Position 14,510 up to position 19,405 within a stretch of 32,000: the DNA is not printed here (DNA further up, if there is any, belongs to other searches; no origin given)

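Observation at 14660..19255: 1531-aa ecto-enzyme fusing two lamin-tail domains, a PhoX-like phosphatase and a double-HKD PLD module on one membrane-anchored polypeptide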

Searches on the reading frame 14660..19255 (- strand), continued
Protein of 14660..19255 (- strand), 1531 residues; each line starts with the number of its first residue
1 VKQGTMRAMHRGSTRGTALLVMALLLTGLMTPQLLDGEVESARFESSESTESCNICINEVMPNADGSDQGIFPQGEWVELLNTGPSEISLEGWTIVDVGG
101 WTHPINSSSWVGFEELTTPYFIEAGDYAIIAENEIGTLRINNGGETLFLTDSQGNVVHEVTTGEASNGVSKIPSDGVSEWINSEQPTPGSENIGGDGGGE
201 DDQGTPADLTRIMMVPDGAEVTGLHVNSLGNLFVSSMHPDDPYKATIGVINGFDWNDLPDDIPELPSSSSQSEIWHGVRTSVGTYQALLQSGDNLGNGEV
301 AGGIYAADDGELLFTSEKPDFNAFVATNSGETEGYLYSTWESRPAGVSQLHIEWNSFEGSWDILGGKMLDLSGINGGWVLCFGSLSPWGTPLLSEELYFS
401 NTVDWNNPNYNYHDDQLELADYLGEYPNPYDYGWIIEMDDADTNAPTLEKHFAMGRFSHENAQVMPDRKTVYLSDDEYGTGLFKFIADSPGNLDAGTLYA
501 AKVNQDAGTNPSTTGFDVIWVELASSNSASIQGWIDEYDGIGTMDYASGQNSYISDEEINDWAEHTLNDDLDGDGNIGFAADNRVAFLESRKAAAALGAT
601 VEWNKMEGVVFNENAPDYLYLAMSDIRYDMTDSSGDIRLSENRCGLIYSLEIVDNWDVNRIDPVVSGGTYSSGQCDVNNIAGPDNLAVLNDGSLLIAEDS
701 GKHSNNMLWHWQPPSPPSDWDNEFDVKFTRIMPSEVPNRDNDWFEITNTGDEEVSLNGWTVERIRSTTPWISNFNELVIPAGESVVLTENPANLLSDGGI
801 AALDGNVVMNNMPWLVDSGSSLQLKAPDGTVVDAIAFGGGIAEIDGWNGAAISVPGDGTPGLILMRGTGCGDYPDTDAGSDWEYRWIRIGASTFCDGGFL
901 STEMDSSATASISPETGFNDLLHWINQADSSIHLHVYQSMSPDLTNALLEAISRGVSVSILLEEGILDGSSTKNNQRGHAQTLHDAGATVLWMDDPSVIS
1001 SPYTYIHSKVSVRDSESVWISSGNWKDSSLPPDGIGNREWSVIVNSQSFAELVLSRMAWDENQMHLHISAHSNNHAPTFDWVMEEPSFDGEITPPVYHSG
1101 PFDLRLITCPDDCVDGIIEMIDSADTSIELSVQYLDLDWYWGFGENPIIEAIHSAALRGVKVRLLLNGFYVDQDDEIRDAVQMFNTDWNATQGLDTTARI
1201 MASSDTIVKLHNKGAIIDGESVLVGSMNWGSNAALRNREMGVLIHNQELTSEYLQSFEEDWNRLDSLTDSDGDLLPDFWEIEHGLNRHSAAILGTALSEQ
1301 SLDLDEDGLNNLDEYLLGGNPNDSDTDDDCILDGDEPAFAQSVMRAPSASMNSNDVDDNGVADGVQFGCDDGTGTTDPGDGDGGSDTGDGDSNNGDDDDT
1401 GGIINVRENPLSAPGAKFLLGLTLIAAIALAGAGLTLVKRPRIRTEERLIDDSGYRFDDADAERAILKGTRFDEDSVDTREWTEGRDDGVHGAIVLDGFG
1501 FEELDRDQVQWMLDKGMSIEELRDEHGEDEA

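Call 20: find_encoding_contigs(protein=P0059, flank=8000, max_places=2)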
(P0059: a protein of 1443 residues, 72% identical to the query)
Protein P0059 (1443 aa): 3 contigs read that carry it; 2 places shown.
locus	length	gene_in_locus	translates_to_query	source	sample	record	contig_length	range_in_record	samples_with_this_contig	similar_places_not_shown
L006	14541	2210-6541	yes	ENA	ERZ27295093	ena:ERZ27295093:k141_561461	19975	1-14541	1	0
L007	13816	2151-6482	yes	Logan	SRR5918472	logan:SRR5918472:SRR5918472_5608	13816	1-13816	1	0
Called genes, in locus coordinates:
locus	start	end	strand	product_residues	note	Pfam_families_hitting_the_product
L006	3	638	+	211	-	?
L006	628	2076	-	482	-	-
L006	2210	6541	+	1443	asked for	PF00932:LTD, PF01979:Amidohydro_1, PF07969:Amidohydro_3 (weak), PF05787:PhoX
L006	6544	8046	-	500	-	PF01406:tRNA-synt_1e, PF01921:tRNA-synt_1f (faint), PF09334:tRNA-synt_1g, PF00133:tRNA-synt_1 (weak), PF23493:CysS_C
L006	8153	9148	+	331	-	PF01073:3Beta_HSD, PF01370:Epimerase, PF05368:NmrA (faint), PF07993:NAD_binding_4, PF16363:GDP_Man_Dehyd, PF13460:NAD_binding_10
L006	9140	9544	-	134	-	-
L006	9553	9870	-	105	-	PF05187:Fer4_ETF_QO (weak), PF12838:Fer4_7 (weak)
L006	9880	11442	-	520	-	PF00890:FAD_binding_2 (weak), PF01266:DAO (weak), PF21162:ETFQO_UQ-bd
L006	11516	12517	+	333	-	PF00288:GHMP_kinases_N, PF08544:GHMP_kinases_C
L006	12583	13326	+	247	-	PF00352:TBP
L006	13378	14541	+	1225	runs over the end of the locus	PF22352:K319L-like_PKD (faint), PF07705:CARDB (weak), PF18911:PKD_4, PF00801:PKD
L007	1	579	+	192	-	?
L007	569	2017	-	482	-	-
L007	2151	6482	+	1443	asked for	PF00932:LTD, PF01979:Amidohydro_1, PF07969:Amidohydro_3 (weak), PF05787:PhoX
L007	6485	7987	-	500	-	PF01406:tRNA-synt_1e, PF01921:tRNA-synt_1f (faint), PF09334:tRNA-synt_1g, PF00133:tRNA-synt_1 (weak), PF23493:CysS_C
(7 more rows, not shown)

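Call 22: find_encoding_contigs(protein=P0054, flank=6000, max_places=1)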
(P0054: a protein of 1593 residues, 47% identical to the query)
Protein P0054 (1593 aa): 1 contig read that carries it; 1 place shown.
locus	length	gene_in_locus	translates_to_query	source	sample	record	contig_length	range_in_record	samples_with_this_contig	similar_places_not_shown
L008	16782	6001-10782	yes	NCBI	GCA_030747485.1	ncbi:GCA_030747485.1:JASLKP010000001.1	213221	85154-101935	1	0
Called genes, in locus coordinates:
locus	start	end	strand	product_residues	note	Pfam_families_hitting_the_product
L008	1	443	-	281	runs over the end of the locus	-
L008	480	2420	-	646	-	PF00082:Peptidase_S8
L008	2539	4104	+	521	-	-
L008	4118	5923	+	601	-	PF01970:TctA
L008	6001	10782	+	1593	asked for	PF00932:LTD, PF13091:PLDc_2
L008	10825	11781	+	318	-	PF14226:DIOX_N, PF03171:2OG-FeII_Oxy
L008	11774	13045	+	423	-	PF00591:Glycos_transf_3, PF07831:PYNP_C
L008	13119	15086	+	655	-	PF22352:K319L-like_PKD (faint), PF00801:PKD, PF18911:PKD_4, PF00801:PKD (weak)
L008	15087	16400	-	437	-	PF00464:SHMT, PF00155:Aminotran_1_2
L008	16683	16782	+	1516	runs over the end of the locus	PF07705:CARDB (weak)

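Call 23: find_encoding_contigs(protein=P0067, flank=6000, max_places=1)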
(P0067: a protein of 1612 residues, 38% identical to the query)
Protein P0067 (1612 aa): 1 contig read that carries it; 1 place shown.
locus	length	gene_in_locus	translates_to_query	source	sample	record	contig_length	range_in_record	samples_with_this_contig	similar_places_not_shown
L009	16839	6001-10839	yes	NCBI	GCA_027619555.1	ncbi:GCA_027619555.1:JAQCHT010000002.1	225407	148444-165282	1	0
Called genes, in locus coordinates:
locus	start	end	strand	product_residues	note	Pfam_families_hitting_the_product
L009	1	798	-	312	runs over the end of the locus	-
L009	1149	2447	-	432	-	PF01966:HD, PF19276:HD_assoc_2 (weak)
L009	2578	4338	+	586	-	-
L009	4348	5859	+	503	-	PF01970:TctA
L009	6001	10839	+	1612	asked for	PF00932:LTD, PF13091:PLDc_2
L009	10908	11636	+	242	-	PF12811:BaxI_1, PF01027:Bax1-I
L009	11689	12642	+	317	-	PF14226:DIOX_N, PF03171:2OG-FeII_Oxy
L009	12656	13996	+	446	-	PF00591:Glycos_transf_3, PF07831:PYNP_C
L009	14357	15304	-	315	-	PF02540:NAD_synthase (faint), PF00958:GMP_synt_C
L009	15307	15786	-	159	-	PF00731:AIRC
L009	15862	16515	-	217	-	-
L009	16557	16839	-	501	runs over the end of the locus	PF02347:GDC-P (weak), PF21478:GcvP2_C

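Call 24: find_encoding_contigs(protein=P0093, flank=6000, max_places=1)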
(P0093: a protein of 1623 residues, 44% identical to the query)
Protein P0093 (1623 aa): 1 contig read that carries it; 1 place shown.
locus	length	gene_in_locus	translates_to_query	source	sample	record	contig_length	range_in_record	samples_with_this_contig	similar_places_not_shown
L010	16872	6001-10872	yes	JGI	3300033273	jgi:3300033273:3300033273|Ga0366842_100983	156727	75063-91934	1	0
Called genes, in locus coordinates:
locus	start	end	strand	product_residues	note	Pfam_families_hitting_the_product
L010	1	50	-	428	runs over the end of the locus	-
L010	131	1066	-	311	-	-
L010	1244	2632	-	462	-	PF01966:HD, PF19276:HD_assoc_2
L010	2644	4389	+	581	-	-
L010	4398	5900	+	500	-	PF01970:TctA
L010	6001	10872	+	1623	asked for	PF00932:LTD, PF13091:PLDc_2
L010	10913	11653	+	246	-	PF12811:BaxI_1, PF01027:Bax1-I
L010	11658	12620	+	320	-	PF14226:DIOX_N, PF03171:2OG-FeII_Oxy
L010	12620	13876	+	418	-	PF02885:Glycos_trans_3N, PF00591:Glycos_transf_3, PF07831:PYNP_C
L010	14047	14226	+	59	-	-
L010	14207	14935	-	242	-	-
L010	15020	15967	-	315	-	PF02540:NAD_synthase (weak), PF06508:QueC (faint), PF00958:GMP_synt_C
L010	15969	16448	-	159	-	PF00731:AIRC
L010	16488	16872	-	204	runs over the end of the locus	-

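Call 26: search_protein_families(library=pfam, proteins=[P0026, P0054, P0059, P0067, P0093, P0101, P0112], max_evalue=0.01)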
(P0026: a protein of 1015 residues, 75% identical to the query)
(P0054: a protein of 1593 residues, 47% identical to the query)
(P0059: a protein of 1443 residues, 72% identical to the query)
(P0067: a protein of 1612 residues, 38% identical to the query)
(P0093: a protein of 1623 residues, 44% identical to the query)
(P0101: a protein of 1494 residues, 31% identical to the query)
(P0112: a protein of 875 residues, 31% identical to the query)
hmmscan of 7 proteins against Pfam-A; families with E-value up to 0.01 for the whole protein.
P0026 (1015 aa): 3 families
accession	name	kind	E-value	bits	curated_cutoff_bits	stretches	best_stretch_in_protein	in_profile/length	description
PF13091.12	PLDc_2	-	2.1e-41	141.3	27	2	602-746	1-132/132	PLD-like domain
PF00932.25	LTD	-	7.3e-33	113.6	34.3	2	45-153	7-107/109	Lamin Tail Domain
PF00614.28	PLDc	-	0.007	16.8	21.9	0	695-715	5-25/28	Phospholipase D Active site motif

P0054 (1593 aa): 3 families
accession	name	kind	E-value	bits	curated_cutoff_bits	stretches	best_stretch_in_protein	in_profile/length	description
PF00932.25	LTD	-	4.6e-73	243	34.3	5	32-142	5-107/109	Lamin Tail Domain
PF13091.12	PLDc_2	-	3.2e-37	127.8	27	2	974-1113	2-128/132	PLD-like domain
PF00614.28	PLDc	-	0.0047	17.3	21.9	1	1272-1294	5-27/28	Phospholipase D Active site motif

P0059 (1443 aa): 4 families
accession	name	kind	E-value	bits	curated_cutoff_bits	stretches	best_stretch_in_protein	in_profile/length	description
PF05787.19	PhoX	-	6.8e-30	105.1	24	1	853-1186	156-454/515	Alkaline phosphatase PhoX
PF00932.25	LTD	-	5.4e-12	46.5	34.3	1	18-119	5-74/109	Lamin Tail Domain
PF01979.26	Amidohydro_1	-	1.6e-09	37.9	25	1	240-553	2-342/345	Amidohydrolase family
PF07969.17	Amidohydro_3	-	1.3e-06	28.6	29.7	1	491-553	408-468/472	Amidohydrolase family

P0067 (1612 aa): 3 families
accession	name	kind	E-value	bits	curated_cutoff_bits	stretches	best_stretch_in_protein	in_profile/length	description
PF00932.25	LTD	-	1.4e-69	231.8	34.3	6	467-576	2-107/109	Lamin Tail Domain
PF13091.12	PLDc_2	-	1.1e-37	129.2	27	2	1168-1310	1-132/132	PLD-like domain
PF02412.23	TSP_3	-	0.009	16.1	25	1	1448-1466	14-32/36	Thrombospondin type 3 repeat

P0093 (1623 aa): 5 families
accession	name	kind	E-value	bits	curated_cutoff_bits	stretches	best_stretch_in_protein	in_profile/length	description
PF00932.25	LTD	-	6.6e-73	242.5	34.3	6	24-136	5-108/109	Lamin Tail Domain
PF13091.12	PLDc_2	-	2.3e-37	128.2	27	2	1001-1135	2-127/132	PLD-like domain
PF11495.14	Regulator_TrmB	-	0.0025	17.6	22.2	0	1188-1346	11-141/233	Archaeal transcriptional regulator TrmB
PF13090.12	PP_kinase_C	-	0.0042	17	25.8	0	1221-1260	41-81/172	Polyphosphate kinase C-terminal domain 2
PF00614.28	PLDc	-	0.0077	16.7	21.9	0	1283-1305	5-27/28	Phospholipase D Active site motif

P0101 (1494 aa): 5 families
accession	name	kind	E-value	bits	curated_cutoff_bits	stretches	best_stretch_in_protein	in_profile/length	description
PF05787.19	PhoX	-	9.2e-46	157.5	24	2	187-573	149-501/515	Alkaline phosphatase PhoX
PF07646.21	Kelch_2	-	4.6e-05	23.6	21.3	0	734-771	9-45/48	Kelch motif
PF18938.6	aRib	-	0.00088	19.5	27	0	248-274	28-52/71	Atypical Rib domain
PF07532.17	Big_4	-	0.0026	17.7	22.1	0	659-674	18-33/59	Bacterial Ig-like domain (group 4)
PF08428.16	Rib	-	0.0036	18.4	27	0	657-673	52-68/76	Rib domain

P0112 (875 aa): 4 families
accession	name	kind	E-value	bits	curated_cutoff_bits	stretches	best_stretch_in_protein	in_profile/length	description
PF05787.19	PhoX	-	3.2e-27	96.3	24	2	308-653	171-450/515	Alkaline phosphatase PhoX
PF00404.24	Dockerin_1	-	7.8e-05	23.2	22.9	1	823-871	2-52/57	Dockerin type I domain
PF13499.12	EF-hand_7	-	0.00013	22.6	30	1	824-872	12-66/67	EF-hand domain pair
PF13405.12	EF-hand_6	-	0.0042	17.2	25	0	854-871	8-25/30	EF-hand domain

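Call 58: search_protein_families(library=ncbifam, proteins=[P0059], max_evalue=0.001)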
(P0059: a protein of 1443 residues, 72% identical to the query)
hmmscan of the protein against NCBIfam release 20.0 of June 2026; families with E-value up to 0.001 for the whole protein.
P0059 (1443 aa): 20 families
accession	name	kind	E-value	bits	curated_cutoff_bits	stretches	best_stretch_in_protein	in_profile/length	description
TIGR02967.1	guan_deamin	equivalog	3.5e-20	72.4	375.4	1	395-541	229-374/401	guanine deaminase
NF006679.0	PRK09228.1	subfamily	8.2e-16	57.8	351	1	400-536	259-394/433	guanine deaminase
NF006056.0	PRK08204.1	subfamily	2.1e-13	49.9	391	2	380-533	220-385/449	hypothetical protein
NF006549.0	PRK09045.1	equivalog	3.3e-13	49.1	540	1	396-534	244-387/444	TRZ/ATZ family hydrolase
NF005557.0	PRK07228.1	equivalog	1.4e-12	47.1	522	1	403-562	247-418/445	5'-deoxyadenosine deaminase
NF006055.0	PRK08203.1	equivalog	4.4e-10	38.7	532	1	409-561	271-430/455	8-oxoguanine deaminase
NF005540.0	PRK07203.1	equivalog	2.4e-09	36.4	444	1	394-534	244-384/444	putative aminohydrolase SsnA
NF005211.0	PRK06687.1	equivalog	6.4e-09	35.1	703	1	408-528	249-372/419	TRZ/ATZ family protein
NF012037.0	PRK15493.1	equivalog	7.7e-08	31.5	779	1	407-529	249-373/435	bifunctional S-methyl-5'-thioadenosine deaminase/S-adenosylhomocysteine deaminase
NF011990.0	PRK15446.2-6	subfamily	9.5e-08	31.1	233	0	494-553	330-379/390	alpha-D-ribose 1-methylphosphonate 5-triphosphate diphosphatase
TIGR03314.1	Se_ssnA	subfamily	1.8e-07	30.4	455.5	1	395-534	244-383/441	putative selenium metabolism protein SsnA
TIGR01224.1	hutI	equivalog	4.8e-07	28.9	298.15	0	413-529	241-353/377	imidazolonepropionase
NF004701.0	PRK06038.1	equivalog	7e-07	28.3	609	0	392-573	229-416/432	N-ethylammeline chlorohydrolase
NF006681.0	PRK09229.1-2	equivalog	3.7e-06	25.9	362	0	404-554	264-422/451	formimidoylglutamate deiminase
NF009059.0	PRK12393.1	equivalog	1.6e-05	23.9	543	1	410-527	276-394/460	amidohydrolase family protein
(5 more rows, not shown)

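Call 67: find_encoding_contigs(protein=P0007, flank=5000, max_places=4)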
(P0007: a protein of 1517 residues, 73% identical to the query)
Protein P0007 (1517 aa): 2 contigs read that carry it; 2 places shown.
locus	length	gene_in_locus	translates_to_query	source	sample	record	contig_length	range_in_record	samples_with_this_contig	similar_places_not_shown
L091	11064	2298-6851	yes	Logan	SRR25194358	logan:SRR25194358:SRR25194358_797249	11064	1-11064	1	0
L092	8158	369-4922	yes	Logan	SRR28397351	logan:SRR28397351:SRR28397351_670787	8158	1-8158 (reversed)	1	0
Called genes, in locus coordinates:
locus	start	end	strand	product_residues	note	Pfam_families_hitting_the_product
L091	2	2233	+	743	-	?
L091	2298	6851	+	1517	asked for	PF00932:LTD, PF05787:PhoX, PF00932:LTD, PF13091:PLDc_2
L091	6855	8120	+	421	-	PF00591:Glycos_transf_3, PF07831:PYNP_C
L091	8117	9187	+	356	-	PF01757:Acyl_transf_3, PF07786:HGSNAT_cat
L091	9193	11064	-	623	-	?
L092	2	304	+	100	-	?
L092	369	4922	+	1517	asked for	PF00932:LTD, PF05787:PhoX, PF00932:LTD, PF13091:PLDc_2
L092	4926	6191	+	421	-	PF00591:Glycos_transf_3, PF07831:PYNP_C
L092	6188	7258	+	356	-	PF01757:Acyl_transf_3, PF07786:HGSNAT_cat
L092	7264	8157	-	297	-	?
